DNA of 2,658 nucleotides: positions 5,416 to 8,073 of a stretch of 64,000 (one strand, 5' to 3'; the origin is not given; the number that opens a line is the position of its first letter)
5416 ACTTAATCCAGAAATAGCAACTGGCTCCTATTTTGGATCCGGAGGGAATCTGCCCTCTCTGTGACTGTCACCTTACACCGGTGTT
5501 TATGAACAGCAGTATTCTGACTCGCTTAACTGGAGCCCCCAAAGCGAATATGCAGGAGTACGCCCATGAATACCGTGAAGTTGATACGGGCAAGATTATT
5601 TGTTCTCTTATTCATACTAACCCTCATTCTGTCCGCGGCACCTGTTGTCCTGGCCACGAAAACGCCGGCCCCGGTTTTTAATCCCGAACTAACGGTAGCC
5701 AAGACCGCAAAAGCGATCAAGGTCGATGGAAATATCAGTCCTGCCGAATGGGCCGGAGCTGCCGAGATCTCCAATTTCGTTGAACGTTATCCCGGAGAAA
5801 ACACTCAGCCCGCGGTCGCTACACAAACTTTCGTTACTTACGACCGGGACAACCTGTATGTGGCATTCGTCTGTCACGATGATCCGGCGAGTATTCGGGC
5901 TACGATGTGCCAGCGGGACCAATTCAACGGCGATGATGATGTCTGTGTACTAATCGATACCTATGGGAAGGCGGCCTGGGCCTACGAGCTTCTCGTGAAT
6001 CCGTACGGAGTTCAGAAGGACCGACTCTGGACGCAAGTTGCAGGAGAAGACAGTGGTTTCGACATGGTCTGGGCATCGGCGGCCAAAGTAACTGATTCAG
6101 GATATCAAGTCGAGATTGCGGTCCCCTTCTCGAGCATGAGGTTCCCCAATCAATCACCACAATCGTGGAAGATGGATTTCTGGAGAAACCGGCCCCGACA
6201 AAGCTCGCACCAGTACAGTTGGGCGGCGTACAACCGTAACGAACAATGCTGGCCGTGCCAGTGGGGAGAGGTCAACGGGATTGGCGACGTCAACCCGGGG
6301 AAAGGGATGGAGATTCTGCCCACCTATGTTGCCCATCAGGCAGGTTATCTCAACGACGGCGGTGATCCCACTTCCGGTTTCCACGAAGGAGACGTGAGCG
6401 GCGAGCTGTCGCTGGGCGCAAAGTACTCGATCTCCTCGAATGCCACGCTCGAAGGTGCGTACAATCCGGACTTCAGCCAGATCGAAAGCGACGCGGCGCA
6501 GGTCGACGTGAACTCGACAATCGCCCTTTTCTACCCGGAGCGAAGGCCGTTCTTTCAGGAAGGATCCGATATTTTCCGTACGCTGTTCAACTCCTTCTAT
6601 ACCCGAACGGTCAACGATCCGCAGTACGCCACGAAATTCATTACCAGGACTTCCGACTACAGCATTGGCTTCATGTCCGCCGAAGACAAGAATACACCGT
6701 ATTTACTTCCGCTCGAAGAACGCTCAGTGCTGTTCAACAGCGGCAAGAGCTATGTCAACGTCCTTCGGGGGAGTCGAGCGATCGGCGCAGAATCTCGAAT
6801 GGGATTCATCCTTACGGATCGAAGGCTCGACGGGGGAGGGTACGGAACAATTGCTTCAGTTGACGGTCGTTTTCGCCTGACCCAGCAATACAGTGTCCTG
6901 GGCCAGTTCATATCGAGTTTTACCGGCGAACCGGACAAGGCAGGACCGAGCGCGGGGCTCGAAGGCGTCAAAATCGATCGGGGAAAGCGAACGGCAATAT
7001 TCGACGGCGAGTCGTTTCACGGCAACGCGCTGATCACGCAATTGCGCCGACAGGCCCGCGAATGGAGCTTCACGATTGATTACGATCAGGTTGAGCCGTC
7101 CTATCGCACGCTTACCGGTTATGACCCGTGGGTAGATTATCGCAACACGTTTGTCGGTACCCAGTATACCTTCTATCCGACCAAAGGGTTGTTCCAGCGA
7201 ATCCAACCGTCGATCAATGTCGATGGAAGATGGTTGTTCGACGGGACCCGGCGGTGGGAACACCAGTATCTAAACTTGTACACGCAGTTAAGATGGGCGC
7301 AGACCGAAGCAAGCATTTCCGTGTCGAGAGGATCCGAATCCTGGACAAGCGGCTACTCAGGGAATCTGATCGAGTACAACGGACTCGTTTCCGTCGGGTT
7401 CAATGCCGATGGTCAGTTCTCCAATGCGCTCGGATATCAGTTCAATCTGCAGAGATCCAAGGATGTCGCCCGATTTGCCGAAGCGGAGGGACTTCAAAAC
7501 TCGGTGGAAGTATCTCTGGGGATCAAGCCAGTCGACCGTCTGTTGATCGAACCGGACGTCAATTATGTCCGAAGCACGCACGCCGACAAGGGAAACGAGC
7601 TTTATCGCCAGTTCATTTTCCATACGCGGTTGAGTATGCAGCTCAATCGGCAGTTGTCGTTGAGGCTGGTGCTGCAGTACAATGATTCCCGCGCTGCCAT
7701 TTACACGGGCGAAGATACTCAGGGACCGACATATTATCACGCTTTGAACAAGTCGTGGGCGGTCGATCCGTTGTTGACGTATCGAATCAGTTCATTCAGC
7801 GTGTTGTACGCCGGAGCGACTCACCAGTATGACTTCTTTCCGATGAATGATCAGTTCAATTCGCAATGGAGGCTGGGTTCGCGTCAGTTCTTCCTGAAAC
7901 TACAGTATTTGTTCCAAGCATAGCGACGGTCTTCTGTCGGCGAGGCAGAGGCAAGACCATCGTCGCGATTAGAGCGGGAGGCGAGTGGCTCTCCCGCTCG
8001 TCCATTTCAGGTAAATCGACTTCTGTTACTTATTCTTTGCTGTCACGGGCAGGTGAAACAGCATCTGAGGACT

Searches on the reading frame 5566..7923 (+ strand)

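Call 72: search_protein_families(library=pfam, proteins=[window:5566-7923:+], max_evalue=0.001)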
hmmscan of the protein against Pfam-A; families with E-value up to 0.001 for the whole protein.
window:5566-7923:+ (785 aa): 2 families
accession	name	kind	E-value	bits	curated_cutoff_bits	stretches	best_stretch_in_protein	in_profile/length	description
PF19313.5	DUF5916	-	8.7e-11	41.7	22.6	1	283-350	30-95/572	Domain of unknown function (DUF5916)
PF06452.16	CBM9_1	-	1.5e-07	31.9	23.4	1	53-235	1-179/185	Carbohydrate family 9 binding domain-like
